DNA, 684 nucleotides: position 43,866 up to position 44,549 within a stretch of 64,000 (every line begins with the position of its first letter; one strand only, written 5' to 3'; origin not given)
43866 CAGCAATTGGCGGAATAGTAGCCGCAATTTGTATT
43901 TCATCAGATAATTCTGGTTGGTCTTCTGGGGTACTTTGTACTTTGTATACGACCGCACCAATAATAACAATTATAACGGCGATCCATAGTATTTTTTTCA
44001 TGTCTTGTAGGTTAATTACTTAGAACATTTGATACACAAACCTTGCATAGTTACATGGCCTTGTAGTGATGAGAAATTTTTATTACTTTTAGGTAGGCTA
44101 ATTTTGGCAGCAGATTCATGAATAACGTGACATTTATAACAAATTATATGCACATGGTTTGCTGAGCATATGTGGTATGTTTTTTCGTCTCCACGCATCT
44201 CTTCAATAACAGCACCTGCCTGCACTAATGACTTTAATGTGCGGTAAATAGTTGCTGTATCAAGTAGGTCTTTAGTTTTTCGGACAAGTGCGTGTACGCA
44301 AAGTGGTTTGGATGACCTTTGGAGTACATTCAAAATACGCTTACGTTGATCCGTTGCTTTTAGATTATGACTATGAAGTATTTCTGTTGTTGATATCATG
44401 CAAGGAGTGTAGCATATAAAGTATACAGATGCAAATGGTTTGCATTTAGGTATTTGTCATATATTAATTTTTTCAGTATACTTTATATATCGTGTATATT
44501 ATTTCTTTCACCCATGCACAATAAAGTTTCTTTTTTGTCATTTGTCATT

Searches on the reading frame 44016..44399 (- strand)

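Call 76: search_protein_families(library=pfam, max_evalue=0.001, proteins=[window:44016-44399:-])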
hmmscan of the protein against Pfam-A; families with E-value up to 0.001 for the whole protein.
window:44016-44399:- (127 aa): 2 families
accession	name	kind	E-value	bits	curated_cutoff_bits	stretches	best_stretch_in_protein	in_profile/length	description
PF01475.25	FUR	-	9.8e-15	55.2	23.1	1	11-97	2-94/121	Ferric uptake regulator family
PF07106.19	TBPIP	-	0.00035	20.9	22.8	1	19-76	3-60/62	TBPIP/Hop2 winged helix domain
